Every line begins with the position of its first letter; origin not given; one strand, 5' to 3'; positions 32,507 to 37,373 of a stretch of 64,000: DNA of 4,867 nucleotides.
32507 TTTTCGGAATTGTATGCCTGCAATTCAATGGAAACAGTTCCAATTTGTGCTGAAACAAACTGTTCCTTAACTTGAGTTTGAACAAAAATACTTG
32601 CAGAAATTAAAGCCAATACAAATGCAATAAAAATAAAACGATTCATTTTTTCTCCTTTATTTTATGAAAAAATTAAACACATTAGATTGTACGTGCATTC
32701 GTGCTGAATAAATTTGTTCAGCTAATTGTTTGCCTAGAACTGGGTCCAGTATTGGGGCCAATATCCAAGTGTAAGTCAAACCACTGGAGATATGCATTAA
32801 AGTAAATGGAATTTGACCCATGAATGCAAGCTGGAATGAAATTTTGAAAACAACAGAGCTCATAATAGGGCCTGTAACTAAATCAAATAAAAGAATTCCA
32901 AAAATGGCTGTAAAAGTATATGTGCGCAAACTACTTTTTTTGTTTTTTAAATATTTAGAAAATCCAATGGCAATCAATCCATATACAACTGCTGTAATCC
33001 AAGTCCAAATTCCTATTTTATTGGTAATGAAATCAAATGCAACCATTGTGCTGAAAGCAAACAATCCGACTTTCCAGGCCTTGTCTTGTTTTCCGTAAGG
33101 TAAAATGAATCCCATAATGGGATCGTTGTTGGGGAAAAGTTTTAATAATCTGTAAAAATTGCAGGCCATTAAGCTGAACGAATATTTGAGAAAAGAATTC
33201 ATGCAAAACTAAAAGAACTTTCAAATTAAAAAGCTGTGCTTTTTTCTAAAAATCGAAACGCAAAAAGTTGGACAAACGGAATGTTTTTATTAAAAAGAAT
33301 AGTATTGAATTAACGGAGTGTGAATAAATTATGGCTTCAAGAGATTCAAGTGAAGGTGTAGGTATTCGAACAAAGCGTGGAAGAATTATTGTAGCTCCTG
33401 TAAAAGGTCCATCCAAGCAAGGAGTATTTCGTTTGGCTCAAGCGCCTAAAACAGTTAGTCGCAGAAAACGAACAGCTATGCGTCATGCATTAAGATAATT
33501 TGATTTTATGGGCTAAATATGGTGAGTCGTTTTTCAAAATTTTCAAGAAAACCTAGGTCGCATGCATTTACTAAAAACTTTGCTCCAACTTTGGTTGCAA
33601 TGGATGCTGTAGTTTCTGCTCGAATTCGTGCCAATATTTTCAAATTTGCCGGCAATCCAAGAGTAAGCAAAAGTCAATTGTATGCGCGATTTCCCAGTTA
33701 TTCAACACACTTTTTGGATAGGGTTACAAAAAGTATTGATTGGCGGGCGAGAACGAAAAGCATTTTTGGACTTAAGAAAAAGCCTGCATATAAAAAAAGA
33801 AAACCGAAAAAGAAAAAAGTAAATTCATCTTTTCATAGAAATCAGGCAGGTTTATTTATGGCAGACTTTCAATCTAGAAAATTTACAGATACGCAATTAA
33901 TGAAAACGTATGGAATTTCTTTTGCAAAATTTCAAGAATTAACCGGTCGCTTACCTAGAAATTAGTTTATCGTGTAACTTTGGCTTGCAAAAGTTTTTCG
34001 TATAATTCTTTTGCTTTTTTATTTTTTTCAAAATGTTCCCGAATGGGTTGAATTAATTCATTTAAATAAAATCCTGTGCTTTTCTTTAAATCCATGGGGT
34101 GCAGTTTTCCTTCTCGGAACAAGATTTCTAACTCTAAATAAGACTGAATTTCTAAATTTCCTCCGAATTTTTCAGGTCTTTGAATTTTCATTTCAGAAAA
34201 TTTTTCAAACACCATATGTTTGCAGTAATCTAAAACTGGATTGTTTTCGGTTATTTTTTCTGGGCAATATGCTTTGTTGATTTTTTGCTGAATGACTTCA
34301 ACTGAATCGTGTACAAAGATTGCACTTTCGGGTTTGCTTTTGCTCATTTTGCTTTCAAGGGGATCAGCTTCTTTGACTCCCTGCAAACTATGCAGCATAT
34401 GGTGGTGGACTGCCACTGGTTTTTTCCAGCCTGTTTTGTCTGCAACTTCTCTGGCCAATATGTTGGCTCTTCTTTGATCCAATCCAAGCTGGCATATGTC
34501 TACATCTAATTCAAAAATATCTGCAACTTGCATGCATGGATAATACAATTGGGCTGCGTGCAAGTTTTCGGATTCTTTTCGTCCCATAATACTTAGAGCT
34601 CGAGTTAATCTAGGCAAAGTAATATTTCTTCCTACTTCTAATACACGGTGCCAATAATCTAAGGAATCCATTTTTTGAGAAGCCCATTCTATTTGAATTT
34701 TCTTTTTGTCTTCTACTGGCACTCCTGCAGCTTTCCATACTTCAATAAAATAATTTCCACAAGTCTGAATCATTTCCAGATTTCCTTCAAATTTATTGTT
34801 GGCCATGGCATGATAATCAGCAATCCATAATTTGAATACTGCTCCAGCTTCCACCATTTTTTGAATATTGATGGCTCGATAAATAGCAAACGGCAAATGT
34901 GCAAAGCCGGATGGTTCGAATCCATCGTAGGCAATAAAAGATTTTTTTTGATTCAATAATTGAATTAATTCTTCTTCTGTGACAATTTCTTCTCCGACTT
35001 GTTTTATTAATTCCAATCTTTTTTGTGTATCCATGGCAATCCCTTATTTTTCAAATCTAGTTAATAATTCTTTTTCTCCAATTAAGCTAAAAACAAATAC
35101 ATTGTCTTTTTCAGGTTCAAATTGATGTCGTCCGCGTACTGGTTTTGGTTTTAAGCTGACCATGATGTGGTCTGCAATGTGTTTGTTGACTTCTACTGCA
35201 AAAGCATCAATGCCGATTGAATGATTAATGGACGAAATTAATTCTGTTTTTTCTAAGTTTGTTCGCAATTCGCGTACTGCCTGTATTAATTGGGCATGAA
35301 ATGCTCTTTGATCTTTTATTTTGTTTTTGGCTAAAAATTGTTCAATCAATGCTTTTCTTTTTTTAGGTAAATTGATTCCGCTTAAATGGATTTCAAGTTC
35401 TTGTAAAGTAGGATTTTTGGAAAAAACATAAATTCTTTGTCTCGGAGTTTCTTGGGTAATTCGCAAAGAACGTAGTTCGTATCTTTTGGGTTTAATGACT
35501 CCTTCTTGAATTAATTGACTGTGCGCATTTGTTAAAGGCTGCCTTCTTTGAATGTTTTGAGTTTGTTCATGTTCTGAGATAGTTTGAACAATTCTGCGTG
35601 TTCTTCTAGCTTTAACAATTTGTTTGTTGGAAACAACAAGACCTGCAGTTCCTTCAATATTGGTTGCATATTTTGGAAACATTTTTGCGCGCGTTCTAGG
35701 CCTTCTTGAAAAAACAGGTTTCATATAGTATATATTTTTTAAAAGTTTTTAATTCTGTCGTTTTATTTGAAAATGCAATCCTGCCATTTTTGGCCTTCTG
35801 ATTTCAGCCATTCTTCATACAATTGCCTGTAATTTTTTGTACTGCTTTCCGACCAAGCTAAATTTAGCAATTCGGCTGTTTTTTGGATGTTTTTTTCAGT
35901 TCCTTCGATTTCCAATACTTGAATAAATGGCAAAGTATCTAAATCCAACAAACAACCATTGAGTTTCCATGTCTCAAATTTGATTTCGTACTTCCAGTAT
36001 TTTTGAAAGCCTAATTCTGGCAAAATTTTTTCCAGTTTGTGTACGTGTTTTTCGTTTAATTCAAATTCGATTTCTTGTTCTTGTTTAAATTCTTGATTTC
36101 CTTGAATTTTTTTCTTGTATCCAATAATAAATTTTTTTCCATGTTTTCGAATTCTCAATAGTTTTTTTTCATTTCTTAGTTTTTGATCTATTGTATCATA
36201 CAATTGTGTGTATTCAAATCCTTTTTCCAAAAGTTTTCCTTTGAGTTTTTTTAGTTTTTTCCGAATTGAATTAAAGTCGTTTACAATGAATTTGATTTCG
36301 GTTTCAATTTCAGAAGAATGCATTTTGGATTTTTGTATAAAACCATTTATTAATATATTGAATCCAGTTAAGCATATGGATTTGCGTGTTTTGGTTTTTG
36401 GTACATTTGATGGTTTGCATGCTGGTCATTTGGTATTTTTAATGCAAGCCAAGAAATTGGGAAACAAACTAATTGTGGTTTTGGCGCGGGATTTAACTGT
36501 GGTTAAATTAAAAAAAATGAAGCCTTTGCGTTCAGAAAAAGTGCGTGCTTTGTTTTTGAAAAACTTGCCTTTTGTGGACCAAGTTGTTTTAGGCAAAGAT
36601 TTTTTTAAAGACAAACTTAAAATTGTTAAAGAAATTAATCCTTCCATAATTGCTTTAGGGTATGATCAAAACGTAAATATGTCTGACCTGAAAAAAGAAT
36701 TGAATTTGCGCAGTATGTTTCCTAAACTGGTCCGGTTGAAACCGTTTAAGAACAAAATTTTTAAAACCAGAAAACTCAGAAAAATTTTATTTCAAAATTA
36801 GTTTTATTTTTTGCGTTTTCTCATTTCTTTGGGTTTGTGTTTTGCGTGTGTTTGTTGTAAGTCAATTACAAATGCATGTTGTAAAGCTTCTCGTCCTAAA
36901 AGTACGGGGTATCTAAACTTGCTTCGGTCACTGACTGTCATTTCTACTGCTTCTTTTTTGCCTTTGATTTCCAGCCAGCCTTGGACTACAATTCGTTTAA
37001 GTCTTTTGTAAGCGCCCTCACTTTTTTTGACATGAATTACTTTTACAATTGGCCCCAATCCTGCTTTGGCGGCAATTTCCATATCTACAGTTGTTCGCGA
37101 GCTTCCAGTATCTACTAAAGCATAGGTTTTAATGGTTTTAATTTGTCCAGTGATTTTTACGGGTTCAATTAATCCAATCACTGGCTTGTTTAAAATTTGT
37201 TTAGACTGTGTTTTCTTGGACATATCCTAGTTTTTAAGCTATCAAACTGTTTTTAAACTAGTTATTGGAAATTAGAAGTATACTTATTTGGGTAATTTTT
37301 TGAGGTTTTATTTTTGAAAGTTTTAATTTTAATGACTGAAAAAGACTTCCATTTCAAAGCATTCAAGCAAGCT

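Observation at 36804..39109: Retropepsin-like aspartic protease divergent from two tandem RimK-type ATP-grasp genes, the first catalytically degenerate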

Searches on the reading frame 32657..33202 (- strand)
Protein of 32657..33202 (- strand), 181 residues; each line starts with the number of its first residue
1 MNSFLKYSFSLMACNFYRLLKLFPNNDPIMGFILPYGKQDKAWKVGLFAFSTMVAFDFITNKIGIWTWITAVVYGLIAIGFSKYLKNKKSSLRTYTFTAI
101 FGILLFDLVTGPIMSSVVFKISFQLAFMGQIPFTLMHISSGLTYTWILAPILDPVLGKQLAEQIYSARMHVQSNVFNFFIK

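Call 84: search_protein_families(library=pfam, proteins=[window:32657-33202:-], max_evalue=0.1)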
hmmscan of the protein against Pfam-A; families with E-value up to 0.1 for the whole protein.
window:32657-33202:- (181 aa): 1 family
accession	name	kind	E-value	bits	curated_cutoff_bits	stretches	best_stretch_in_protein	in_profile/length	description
PF02308.21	MgtC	-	0.057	14.2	31.4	1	70-125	3-61/121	MgtC family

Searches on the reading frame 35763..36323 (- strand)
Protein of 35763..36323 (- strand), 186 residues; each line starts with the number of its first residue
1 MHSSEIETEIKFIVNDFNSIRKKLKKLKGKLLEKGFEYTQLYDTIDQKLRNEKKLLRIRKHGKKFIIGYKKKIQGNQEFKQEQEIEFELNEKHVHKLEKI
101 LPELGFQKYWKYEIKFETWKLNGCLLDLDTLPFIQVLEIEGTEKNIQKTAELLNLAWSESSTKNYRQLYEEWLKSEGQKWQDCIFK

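Call 3: search_protein_families(library=pfam, proteins=[window:35763-36323:-], max_evalue=0.01)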
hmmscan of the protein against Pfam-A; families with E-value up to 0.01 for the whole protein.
window:35763-36323:- (186 aa): 1 family
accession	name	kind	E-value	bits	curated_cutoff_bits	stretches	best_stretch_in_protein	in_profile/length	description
PF01928.26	CYTH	-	9.3e-13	48.8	23.2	1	5-162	1-166/179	CYTH domain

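Call 4: search_protein_families(library=ncbifam, proteins=[window:35763-36323:-], max_evalue=0.01)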
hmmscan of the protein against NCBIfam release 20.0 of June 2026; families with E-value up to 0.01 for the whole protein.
window:35763-36323:- (186 aa): 1 family
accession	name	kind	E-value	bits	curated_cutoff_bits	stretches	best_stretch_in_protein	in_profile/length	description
TIGR00318.1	cyaB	equivalog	7.2e-14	52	57.95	1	6-151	2-145/174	class IV adenylate cyclase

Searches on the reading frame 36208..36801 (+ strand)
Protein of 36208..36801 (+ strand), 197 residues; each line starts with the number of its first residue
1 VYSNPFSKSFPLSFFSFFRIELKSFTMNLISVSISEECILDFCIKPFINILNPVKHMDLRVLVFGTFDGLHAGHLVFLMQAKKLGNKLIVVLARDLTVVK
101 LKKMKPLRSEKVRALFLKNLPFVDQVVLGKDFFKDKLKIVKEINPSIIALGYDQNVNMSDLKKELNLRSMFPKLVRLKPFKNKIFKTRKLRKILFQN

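Call 3: search_protein_families(library=pfam, proteins=[window:36208-36801:+], max_evalue=0.01)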
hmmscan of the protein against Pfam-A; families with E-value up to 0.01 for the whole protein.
window:36208-36801:+ (197 aa): 2 families
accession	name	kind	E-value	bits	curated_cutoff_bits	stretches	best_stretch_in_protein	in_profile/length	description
PF01467.32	CTP_transf_like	-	2.1e-12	47.8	21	1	63-174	2-111/133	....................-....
PF06574.18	FAD_syn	-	0.00034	20.9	27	1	60-87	8-35/158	FAD synthetase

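Call 4: search_protein_families(library=ncbifam, proteins=[window:36208-36801:+], max_evalue=0.01)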
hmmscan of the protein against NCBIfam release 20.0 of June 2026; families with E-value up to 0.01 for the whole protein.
window:36208-36801:+ (197 aa): 15 families
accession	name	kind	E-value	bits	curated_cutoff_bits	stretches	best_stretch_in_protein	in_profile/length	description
TIGR02199.1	rfaE_dom_II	equivalog_domain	3.5e-17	62.6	181.5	1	61-157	14-109/144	D-glycero-beta-D-manno-heptose 1-phosphate adenylyltransferase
TIGR01518.1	g3p_cytidyltrns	equivalog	7.6e-15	55.1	165.4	1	61-171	1-109/125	glycerol-3-phosphate cytidylyltransferase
TIGR00125.1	cyt_tran_rel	domain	4.4e-14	52.4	27.7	1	60-120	1-59/65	adenylyltransferase/cytidyltransferase family protein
NF008454.0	PRK11316.1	equivalog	6.9e-14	51.3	521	1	60-156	342-437/475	bifunctional D-glycero-beta-D-manno-heptose-7-phosphate kinase/D-glycero-beta-D-manno-heptose 1-phosphate adenylyltransferase HldE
NF001985.0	PRK00777.1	subfamily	2.9e-07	30.7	104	1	60-118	6-63/157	pantetheine-phosphate adenylyltransferase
NF004158.0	PRK05627.1-1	equivalog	1.8e-05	24.2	396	1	54-88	12-46/304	bifunctional riboflavin kinase/FAD synthetase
NF045965.1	RibF_rel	equivalog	2.2e-05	24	200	1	55-128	9-89/279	FAD synthase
NF004162.0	PRK05627.1-5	equivalog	2.3e-05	24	241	1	55-132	10-100/304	bifunctional riboflavin kinase/FAD synthetase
NF005518.0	PRK07143.1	equivalog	7e-05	22.4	232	1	60-128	17-87/281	hypothetical protein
TIGR01510.1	coaD_prev_kdtB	equivalog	0.00014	21.9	103.3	1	62-174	3-106/155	pantetheine-phosphate adenylyltransferase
NF002250.0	PRK01170.1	subfamily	0.0012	18.4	489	1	60-104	2-46/322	bifunctional pantetheine-phosphate adenylyltransferase/NTP phosphatase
TIGR00083.1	ribF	equivalog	0.0018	17.8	184.35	1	61-89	1-29/290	riboflavin biosynthesis protein RibF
TIGR01526.1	nadR_NMN_Atrans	equivalog_domain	0.006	15.9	341.15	1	62-107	5-50/325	nicotinamide-nucleotide adenylyltransferase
NF041124.1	CoaD_Thcocales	equivalog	0.0071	16.3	290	1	60-98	6-44/156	phosphopantetheine adenylyltransferase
NF004160.0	PRK05627.1-3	equivalog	0.0081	14.8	295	0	57-87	14-44/325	bifunctional riboflavin kinase/FAD synthetase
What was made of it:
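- On RimB-like retropepsin peptidases (PF05618): protease 36804-37223: The score is 28.0 bits (call 4).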

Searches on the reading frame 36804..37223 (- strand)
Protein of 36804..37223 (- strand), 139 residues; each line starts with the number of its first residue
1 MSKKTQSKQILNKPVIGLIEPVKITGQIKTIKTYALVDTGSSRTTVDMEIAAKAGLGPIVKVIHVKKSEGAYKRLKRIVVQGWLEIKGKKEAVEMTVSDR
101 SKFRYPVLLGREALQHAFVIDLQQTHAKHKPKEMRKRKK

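Call 3: search_protein_families(library=pfam, proteins=[window:36804-37223:-], max_evalue=0.01)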
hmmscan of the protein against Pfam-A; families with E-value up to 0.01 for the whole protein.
window:36804-37223:- (139 aa): 3 families
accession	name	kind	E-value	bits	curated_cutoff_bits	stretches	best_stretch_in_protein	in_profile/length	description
PF05618.17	Zn_protease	-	1.5e-11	44.8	27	1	58-129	66-136/138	Putative ATP-dependent zinc protease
PF13975.11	gag-asp_proteas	-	4.9e-06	27.5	28.2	1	25-116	2-92/92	gag-polyprotein putative aspartyl protease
PF13650.11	Asp_protease_2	-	4.9e-05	24.4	24.3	1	22-111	3-88/90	Aspartyl protease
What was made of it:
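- On RimB-like retropepsin peptidases (PF05618): protease 36804-37223: The score is 44.8 bits against a cutoff of 27 (call 3).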

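Call 4: search_protein_families(library=ncbifam, proteins=[window:36804-37223:-], max_evalue=0.01)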
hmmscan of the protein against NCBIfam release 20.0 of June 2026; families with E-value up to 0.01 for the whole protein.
window:36804-37223:- (139 aa): 6 families
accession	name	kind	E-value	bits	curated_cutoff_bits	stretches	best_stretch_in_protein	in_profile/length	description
NF052264.1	retropep_RloA3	equivalog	2.4e-07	30.6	210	1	61-128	91-155/159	retropepsin-like aspartic peptidase RloA3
NF052261.1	Asp_endo_RimB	equivalog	1.6e-06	28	200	1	58-132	74-147/148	retropepsin-like aspartic endopeptidase RimB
NF052263.1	retropep_RloA2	exception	2.2e-06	27.3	250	1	71-124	107-161/170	retropepsin-like aspartic peptidase RloA2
NF052262.1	retropep_RloA1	exception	4e-06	26.5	280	1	77-133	113-170/178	retropepsin-like aspartic peptidase RloA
TIGR03698.1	clan_AA_DTGF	subfamily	0.0051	17.1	57.35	1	29-116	13-95/107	clan AA aspartic protease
TIGR02281.1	clan_AA_DTGA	subfamily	0.0083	16.3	57.95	0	24-73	14-65/121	TIGR02281 family clan AA aspartic protease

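Call 37: search_solved_structures(query=window:36804-37223:-, max_evalue=1, show_alignments=2)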
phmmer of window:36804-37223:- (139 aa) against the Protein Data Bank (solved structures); distinct sequences matched with E-value up to 1: 5.
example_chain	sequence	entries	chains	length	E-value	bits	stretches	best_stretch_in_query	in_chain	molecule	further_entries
9g58_A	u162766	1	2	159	0.00055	23.1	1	75-131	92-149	Putative ATP-dependent zinc protease domain-containing protein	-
9g59_A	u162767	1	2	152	0.022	17.9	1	76-124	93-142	Putative ATP-dependent zinc protease domain-containing protein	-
2pma_A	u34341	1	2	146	0.029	17.5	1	74-114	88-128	Uncharacterized protein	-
4z2z_A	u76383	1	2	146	0.31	14.2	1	24-124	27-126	DNA damage-inducible protein 1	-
2i1a_A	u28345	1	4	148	0.33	14.1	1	25-124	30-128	DNA damage-inducible protein DDI1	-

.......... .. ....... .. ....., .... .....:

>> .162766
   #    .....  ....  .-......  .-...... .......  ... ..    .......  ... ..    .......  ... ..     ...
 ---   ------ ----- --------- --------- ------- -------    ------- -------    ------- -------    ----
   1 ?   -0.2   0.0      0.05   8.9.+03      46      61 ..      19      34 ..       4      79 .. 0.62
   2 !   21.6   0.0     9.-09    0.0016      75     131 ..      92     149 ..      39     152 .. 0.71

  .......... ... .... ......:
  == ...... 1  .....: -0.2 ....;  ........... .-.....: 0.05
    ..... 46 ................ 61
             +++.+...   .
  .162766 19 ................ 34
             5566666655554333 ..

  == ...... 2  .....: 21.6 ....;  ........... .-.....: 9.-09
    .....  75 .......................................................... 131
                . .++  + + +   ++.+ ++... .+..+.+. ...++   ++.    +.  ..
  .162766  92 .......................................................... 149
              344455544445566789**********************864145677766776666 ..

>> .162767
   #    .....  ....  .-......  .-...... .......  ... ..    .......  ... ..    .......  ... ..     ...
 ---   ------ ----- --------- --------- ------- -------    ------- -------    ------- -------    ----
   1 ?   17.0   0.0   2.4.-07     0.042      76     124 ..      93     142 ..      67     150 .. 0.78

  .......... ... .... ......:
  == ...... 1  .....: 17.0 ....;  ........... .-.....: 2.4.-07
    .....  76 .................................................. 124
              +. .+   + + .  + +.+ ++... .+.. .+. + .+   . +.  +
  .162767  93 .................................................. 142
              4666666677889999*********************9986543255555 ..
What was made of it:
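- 36804..37223 (-): RimB-like retropepsin-type aspartic protease, 139 aa. It has the D-T-G-S active-site motif, a LLGRE flap/dimer motif, a pI of 10.3 and no signal peptide. The PDB best hits are the RloA-type 'zinc protease domain' structures 9g58 and 9g59 (call 37).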
